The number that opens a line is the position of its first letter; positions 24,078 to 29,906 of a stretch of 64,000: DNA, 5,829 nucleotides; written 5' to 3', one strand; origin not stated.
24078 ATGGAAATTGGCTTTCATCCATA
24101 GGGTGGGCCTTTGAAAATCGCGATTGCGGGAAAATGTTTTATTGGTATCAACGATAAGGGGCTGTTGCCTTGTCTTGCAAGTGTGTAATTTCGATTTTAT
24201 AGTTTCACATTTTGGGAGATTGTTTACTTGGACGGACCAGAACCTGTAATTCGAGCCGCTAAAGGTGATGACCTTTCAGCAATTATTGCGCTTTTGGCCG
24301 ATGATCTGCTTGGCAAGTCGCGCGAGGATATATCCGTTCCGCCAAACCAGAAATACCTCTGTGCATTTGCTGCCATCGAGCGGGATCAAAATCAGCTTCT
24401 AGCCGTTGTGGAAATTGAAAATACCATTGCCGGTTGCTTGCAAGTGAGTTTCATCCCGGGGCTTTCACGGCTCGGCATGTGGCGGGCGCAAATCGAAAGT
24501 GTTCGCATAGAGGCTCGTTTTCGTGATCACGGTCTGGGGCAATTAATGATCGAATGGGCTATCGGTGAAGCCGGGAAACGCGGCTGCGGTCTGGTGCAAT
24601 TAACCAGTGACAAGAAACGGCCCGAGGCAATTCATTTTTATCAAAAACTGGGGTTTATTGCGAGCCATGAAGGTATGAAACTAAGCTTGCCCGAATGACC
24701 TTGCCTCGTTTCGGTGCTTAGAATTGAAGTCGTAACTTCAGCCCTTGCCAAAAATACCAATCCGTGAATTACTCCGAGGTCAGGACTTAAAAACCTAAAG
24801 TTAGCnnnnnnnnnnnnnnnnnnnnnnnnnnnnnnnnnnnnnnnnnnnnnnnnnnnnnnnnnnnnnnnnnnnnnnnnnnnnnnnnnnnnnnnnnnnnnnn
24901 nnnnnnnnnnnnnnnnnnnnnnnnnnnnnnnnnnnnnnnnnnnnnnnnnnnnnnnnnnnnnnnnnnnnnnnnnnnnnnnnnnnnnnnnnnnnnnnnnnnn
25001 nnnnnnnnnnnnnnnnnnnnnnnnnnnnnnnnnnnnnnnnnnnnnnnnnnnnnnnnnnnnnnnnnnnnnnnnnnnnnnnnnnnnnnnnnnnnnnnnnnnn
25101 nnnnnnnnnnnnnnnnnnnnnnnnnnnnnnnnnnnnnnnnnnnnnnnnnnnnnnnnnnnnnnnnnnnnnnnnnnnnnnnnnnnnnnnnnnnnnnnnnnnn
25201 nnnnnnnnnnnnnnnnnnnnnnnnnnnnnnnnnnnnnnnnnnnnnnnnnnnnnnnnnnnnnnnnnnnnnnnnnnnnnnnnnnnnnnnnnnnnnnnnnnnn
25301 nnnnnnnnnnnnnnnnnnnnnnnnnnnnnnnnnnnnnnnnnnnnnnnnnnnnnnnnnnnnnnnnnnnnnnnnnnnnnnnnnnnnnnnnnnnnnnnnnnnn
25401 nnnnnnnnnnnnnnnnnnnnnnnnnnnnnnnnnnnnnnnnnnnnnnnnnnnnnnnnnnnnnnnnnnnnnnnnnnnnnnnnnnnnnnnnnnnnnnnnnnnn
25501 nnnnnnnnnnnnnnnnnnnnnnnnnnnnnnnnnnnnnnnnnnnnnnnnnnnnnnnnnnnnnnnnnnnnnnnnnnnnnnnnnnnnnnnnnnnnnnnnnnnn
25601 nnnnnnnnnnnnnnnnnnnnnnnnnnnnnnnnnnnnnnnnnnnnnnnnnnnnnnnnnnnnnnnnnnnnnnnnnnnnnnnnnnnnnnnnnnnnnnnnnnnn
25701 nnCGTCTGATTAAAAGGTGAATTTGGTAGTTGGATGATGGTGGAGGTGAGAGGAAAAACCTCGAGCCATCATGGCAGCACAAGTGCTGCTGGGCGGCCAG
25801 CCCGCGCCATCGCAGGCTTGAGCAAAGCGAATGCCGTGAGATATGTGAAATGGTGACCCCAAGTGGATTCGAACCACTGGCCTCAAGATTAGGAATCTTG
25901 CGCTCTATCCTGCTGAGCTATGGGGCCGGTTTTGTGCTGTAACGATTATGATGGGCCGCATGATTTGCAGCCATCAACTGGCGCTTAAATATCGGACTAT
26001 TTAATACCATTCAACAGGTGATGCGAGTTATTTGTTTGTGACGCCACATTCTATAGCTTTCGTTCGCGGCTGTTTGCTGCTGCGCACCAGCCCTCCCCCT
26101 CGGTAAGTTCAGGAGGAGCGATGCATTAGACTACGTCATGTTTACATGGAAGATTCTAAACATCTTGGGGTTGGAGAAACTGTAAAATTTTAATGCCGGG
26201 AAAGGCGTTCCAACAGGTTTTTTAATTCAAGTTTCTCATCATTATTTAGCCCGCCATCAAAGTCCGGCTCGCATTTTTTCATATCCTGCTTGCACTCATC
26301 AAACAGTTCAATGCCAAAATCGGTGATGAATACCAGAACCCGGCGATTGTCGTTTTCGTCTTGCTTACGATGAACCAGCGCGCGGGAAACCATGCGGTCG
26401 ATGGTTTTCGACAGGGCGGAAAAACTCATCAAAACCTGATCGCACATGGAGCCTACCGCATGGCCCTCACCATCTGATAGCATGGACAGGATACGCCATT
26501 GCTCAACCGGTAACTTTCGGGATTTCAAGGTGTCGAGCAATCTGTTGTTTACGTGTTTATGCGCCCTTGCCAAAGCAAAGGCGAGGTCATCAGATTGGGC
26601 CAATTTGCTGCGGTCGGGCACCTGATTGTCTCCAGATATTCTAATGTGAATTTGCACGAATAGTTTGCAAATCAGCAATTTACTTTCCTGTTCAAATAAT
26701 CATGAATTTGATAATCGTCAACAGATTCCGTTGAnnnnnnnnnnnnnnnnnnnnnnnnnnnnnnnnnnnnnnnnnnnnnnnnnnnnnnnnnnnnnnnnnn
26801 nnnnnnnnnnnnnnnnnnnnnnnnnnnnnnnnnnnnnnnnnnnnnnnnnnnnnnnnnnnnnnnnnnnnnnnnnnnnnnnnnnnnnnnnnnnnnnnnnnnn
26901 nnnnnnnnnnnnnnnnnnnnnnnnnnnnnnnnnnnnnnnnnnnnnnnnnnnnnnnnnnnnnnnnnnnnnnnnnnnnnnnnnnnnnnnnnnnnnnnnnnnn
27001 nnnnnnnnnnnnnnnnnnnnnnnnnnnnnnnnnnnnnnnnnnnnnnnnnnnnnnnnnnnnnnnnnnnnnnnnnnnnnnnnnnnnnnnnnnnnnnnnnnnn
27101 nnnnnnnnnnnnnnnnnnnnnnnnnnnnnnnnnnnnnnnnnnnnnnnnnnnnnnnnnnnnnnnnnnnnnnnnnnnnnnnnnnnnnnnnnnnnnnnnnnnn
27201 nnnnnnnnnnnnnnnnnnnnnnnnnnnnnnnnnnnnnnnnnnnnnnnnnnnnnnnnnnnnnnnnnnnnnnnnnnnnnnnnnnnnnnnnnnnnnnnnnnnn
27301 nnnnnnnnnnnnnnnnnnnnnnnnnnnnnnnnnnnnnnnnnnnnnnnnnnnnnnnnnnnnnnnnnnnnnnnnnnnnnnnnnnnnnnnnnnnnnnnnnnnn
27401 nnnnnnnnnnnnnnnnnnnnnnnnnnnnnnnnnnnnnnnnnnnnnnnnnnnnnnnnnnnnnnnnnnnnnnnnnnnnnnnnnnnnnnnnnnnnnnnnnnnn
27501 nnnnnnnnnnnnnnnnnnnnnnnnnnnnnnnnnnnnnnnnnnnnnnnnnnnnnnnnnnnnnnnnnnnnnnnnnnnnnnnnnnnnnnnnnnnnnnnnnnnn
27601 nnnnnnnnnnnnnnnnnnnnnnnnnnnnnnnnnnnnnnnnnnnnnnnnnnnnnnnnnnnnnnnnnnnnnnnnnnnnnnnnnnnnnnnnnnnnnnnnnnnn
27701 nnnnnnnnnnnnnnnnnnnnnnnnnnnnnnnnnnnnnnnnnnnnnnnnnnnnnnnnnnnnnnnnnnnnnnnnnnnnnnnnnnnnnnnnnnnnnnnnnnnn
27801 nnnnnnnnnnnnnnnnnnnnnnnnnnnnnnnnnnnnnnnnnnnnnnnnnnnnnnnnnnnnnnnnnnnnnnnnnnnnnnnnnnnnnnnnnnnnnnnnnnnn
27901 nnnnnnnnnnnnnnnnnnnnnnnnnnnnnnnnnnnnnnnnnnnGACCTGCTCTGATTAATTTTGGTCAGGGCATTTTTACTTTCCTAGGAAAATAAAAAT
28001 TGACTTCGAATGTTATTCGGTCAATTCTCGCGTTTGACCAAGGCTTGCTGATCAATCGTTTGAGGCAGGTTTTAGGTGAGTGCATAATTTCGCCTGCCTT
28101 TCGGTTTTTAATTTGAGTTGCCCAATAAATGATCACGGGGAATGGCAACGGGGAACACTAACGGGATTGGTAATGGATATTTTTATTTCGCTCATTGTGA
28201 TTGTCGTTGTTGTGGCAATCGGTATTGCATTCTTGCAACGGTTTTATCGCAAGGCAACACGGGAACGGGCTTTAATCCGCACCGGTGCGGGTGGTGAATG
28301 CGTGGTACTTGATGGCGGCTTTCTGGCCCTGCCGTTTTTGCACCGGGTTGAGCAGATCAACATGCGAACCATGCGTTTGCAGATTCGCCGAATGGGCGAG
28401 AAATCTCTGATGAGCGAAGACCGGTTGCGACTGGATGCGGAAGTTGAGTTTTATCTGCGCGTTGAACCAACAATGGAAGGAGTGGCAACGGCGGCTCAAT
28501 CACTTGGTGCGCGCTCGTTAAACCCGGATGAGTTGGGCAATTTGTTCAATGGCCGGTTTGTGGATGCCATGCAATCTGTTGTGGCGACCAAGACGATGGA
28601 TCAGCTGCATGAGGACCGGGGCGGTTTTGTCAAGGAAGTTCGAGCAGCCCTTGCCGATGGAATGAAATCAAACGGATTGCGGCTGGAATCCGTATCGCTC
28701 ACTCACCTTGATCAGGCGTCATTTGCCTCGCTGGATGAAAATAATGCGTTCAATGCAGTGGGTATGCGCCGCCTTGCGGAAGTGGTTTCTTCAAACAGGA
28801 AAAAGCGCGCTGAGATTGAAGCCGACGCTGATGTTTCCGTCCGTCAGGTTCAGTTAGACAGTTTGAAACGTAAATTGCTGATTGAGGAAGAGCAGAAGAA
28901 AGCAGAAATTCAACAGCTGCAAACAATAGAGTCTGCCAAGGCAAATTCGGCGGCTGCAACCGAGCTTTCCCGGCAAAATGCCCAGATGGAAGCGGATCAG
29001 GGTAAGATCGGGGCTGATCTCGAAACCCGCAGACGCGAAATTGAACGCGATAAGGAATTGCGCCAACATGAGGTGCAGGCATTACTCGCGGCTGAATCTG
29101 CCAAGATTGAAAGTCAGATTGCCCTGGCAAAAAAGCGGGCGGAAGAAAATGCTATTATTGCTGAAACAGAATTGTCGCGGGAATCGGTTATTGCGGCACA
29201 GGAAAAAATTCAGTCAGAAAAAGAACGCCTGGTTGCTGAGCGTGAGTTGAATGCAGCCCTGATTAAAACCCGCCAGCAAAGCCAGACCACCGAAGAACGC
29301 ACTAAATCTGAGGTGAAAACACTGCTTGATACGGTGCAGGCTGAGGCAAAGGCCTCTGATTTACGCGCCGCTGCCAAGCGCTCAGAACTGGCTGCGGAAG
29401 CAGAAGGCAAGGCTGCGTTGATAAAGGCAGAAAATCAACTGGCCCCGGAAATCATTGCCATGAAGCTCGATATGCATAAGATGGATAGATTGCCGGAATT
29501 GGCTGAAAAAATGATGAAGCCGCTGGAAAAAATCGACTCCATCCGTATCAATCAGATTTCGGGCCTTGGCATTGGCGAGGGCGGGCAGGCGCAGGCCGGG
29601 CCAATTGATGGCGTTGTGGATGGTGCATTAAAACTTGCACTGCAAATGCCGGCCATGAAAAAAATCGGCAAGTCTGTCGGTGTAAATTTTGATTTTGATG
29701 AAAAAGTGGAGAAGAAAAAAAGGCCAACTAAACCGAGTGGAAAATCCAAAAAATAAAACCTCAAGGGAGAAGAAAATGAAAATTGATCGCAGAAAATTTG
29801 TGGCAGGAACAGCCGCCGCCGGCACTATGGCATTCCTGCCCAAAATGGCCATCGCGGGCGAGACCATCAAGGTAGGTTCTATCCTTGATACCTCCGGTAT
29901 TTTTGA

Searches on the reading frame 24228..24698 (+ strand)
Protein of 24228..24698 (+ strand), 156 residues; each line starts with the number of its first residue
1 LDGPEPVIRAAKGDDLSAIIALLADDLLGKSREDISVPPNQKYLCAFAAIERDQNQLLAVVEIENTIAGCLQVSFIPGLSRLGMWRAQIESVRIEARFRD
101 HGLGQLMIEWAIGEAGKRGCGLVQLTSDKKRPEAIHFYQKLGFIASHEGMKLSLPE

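Call 36: search_protein_families(library=pfam, proteins=[window:24228-24698:+], max_evalue=0.001)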
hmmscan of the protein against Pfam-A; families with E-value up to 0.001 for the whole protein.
window:24228-24698:+ (156 aa): 3 families
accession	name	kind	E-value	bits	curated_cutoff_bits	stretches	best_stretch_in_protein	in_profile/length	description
PF00583.31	Acetyltransf_1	-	7.7e-15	55.6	20.7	1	47-143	24-116/116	Acetyltransferase (GNAT) family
PF13508.13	Acetyltransf_7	-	3.8e-10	40.4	27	1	57-144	4-83/84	Acetyltransferase (GNAT) domain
PF13673.13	Acetyltransf_10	-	4.2e-05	24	23.6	1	54-147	29-111/128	Acetyltransferase (GNAT) domain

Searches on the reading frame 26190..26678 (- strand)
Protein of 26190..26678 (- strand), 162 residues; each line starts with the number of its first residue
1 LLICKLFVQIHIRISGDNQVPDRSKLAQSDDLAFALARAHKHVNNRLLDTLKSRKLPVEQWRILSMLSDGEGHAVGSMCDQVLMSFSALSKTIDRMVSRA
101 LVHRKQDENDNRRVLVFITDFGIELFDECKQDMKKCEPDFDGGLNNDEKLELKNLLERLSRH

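Call 36: search_protein_families(library=pfam, proteins=[window:26190-26678:-], max_evalue=0.001)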
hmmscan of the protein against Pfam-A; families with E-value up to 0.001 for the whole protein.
window:26190-26678:- (162 aa): 4 families
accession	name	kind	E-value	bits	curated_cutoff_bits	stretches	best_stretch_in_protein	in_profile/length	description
PF01047.28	MarR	-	1.6e-08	34.8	24.6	1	58-114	3-59/59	MarR family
PF12802.13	MarR_2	-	2.7e-07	31.1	27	1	56-113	3-61/61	MarR family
PF22381.2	Staph_reg_Sar_Rot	-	2.3e-06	28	27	1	52-128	8-84/85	Transcriptional regulator SarA/Rot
PF13463.12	HTH_27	-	0.00046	20.8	22.2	1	60-122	5-68/68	Winged helix DNA-binding domain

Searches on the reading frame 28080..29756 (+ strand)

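Call 36: search_protein_families(library=pfam, proteins=[window:28080-29756:+], max_evalue=0.001)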
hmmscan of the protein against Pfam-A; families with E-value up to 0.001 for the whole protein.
window:28080-29756:+ (558 aa): 2 families
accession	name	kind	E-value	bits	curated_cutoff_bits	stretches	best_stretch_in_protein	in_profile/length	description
PF15975.10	Flot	-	2.1e-29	102.6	27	1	420-535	3-124/124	Flotillin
PF01145.31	Band_7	-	6.2e-15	56.1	23.6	1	64-246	8-174/176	SPFH domain / Band 7 family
